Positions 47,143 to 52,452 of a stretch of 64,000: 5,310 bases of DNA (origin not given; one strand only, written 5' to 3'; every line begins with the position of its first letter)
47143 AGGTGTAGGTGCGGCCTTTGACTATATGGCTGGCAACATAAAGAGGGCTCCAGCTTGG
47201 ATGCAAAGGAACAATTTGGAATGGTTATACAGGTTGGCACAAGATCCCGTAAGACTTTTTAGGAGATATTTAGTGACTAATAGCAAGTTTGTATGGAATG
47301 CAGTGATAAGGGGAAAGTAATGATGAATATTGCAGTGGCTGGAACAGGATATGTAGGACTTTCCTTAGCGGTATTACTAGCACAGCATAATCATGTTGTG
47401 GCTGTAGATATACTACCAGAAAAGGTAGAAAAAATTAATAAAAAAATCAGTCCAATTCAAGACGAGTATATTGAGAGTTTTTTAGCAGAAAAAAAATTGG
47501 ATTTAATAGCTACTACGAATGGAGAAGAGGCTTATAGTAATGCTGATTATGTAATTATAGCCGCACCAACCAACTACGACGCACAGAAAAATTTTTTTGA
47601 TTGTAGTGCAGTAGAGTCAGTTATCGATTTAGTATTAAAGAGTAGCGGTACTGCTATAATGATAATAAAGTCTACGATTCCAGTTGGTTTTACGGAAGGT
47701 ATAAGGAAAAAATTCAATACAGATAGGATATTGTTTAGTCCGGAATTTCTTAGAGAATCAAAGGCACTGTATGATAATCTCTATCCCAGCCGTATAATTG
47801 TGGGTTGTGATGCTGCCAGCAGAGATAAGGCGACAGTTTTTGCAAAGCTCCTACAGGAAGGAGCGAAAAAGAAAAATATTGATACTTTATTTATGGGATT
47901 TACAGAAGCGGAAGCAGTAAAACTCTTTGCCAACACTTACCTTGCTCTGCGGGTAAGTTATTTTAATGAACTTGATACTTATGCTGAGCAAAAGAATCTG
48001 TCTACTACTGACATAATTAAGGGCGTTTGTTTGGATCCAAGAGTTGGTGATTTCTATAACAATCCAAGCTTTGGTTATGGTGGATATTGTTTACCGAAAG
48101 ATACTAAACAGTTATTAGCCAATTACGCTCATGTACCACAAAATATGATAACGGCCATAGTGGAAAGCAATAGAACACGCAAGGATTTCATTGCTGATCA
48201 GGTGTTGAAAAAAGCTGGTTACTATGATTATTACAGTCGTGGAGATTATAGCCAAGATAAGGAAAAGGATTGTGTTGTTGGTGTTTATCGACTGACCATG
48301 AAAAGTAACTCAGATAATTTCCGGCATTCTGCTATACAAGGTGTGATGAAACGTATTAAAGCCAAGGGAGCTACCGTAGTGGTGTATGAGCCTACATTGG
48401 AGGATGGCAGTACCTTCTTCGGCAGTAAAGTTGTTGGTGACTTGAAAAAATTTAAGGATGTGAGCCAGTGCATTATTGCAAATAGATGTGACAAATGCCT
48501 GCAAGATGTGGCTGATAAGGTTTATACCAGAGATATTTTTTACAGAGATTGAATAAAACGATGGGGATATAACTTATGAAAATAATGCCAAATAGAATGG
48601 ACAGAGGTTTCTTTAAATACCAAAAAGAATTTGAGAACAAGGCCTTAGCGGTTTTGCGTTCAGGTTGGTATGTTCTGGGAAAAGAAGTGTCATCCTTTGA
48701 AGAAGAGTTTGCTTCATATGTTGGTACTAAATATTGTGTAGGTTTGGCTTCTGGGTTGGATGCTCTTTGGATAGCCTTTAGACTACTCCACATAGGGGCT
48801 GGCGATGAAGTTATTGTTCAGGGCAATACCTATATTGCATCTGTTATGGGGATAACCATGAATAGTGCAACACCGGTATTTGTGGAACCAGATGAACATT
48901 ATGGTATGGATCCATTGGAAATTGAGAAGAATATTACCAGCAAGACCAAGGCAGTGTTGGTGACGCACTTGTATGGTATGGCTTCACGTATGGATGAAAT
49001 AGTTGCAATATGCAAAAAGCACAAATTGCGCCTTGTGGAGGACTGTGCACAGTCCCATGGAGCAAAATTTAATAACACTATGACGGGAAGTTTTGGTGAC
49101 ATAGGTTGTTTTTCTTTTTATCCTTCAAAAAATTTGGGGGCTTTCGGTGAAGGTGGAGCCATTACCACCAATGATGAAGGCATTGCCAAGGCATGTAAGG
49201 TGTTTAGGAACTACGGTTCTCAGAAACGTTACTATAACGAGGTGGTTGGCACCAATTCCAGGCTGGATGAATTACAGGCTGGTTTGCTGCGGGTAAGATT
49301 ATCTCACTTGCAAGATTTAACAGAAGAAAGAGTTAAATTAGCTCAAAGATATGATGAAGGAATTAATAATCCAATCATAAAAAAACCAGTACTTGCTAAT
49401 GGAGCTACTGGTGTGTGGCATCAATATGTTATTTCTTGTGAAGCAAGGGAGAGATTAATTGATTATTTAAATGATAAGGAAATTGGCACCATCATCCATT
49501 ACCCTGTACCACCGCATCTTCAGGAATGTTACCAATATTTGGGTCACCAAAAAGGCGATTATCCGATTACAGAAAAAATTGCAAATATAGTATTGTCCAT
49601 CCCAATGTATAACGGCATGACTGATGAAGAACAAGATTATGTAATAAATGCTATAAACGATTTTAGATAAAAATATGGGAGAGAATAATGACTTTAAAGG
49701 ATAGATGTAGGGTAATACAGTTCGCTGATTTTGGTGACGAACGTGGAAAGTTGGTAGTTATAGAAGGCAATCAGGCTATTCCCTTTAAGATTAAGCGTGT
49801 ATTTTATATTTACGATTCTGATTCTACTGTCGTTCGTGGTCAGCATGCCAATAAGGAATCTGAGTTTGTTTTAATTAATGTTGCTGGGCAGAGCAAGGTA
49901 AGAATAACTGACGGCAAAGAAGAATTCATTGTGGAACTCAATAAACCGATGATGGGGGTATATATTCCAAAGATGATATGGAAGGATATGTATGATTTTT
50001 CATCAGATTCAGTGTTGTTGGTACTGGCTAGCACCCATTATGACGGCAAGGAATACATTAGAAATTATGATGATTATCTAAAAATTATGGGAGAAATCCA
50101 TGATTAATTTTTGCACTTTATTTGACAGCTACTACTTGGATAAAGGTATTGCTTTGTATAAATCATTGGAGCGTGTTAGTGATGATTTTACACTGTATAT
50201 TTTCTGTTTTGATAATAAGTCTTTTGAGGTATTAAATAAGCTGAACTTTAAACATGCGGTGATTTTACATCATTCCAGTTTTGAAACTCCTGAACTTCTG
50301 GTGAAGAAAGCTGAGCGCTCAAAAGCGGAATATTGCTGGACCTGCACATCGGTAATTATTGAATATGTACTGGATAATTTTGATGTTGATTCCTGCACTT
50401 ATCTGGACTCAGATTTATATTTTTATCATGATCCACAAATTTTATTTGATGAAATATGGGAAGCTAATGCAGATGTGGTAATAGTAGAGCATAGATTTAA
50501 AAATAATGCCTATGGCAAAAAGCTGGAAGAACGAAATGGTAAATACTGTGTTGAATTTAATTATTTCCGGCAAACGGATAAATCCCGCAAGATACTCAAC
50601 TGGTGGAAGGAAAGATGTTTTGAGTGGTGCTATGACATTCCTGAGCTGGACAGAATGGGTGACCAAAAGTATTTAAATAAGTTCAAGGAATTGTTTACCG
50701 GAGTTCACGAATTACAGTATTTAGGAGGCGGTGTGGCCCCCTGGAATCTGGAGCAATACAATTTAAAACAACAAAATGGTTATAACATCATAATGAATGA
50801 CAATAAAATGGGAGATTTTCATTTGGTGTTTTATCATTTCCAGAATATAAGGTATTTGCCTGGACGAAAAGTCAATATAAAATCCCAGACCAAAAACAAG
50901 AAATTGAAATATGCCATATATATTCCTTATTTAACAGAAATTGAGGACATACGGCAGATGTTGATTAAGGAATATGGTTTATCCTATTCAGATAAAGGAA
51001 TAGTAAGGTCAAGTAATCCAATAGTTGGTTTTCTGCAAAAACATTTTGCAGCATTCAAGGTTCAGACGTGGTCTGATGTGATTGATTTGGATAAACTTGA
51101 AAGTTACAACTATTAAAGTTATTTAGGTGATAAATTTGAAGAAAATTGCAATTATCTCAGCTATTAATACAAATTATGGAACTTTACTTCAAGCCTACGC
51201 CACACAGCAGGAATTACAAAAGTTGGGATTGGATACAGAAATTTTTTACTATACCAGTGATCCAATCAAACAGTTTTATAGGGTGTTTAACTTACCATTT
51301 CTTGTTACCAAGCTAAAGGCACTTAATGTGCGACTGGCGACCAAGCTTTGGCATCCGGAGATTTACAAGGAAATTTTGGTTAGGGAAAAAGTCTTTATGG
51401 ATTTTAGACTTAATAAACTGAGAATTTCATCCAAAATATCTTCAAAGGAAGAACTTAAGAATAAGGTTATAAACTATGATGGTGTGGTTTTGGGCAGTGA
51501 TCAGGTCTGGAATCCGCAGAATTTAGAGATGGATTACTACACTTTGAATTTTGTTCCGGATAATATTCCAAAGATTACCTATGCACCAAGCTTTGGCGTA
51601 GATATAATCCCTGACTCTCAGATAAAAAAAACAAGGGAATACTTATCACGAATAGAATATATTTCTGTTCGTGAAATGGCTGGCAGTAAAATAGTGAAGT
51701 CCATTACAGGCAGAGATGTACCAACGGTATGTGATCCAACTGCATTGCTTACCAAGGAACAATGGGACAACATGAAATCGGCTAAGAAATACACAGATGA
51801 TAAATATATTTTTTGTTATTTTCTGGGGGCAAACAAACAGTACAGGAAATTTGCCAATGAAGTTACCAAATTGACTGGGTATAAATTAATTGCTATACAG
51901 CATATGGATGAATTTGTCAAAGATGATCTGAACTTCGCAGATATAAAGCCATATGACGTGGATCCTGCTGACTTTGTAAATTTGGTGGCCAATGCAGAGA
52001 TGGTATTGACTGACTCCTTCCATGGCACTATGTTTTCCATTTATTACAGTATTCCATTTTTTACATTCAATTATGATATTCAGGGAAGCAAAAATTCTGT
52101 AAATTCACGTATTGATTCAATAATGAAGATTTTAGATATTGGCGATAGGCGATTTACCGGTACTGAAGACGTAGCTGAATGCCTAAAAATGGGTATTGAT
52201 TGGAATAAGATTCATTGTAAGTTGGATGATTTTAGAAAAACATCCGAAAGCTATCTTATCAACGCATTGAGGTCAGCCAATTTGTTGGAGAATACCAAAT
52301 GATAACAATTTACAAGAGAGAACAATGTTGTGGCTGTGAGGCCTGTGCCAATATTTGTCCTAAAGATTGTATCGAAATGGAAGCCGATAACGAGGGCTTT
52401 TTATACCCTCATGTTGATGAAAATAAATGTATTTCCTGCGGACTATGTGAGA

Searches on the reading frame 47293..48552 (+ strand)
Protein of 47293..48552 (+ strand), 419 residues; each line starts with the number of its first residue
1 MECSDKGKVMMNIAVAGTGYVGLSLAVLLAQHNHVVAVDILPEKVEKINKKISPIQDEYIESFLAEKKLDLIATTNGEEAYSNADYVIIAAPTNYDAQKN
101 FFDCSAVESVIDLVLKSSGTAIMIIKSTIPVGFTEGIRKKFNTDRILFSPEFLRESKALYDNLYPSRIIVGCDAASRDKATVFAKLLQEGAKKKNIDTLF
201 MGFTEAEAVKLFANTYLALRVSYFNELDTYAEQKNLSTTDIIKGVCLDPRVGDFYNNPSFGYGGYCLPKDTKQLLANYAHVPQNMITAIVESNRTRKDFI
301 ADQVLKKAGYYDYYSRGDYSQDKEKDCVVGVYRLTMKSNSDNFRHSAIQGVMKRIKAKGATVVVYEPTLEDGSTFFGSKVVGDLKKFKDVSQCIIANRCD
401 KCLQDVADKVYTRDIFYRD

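Call 39: search_protein_families(library=pfam, proteins=[window:47293-48552:+], max_evalue=0.0001)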
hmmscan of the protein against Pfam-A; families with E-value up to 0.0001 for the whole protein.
window:47293-48552:+ (419 aa): 5 families
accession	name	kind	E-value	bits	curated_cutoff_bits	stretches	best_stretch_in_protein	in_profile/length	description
PF03721.20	UDPG_MGDP_dh_N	-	1.6e-31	109.8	27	1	11-178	1-181/187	UDP-glucose/GDP-mannose dehydrogenase family, NAD binding domain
PF00984.24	UDPG_MGDP_dh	-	6.7e-25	87.5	25.4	1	205-294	2-93/94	UDP-glucose/GDP-mannose dehydrogenase family, central domain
PF03720.21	UDPG_MGDP_dh_C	-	1.9e-10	41.5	30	1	330-406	1-80/103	UDP-glucose/GDP-mannose dehydrogenase family, UDP binding domain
PF02737.24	3HCDH_N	-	7.9e-07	29.6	22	1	12-104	1-99/180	3-hydroxyacyl-CoA dehydrogenase, NAD binding domain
PF01210.29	NAD_Gly3P_dh_N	-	1.2e-05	25.8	23.1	1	12-94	1-80/158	NAD-dependent glycerol-3-phosphate dehydrogenase N-terminus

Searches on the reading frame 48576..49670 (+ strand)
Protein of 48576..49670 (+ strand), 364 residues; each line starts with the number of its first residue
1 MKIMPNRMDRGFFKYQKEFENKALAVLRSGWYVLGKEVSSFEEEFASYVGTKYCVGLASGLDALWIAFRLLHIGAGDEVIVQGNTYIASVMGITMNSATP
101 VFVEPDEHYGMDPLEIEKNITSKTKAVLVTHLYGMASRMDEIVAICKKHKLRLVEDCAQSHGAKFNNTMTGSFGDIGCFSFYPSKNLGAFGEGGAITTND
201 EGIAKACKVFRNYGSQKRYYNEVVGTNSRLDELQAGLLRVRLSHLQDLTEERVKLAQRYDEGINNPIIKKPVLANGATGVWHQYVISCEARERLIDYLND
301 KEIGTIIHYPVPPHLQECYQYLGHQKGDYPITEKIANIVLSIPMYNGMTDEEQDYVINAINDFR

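Call 40: search_protein_families(library=pfam, proteins=[window:48576-49670:+], max_evalue=0.0001)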
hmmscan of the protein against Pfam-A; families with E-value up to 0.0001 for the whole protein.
window:48576-49670:+ (364 aa): 4 families
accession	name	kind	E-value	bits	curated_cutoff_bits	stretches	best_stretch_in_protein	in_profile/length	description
PF01041.23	DegT_DnrJ_EryC1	-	2.8e-107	359.5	19.8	1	16-360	4-359/360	DegT/DnrJ/EryC1/StrS aminotransferase family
PF01212.27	Beta_elim_lyase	-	2.3e-07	30.9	27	1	36-218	32-231/288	Beta-eliminating lyase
PF00155.27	Aminotran_1_2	-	1.7e-06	27.9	19.7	1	40-206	46-241/361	Aminotransferase class I and II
PF00266.25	Aminotran_5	-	4.8e-05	22.9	21.5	1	72-163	84-182/371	Aminotransferase class-V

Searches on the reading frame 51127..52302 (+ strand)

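Call 40: search_protein_families(library=pfam, proteins=[window:51127-52302:+], max_evalue=0.0001)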
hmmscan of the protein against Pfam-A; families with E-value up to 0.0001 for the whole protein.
window:51127-52302:+ (391 aa): 1 family
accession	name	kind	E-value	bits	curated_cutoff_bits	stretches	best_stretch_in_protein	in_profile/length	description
PF04230.19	PS_pyruv_trans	-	1.2e-38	134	25.3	1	16-317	1-279/280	Polysaccharide pyruvyl transferase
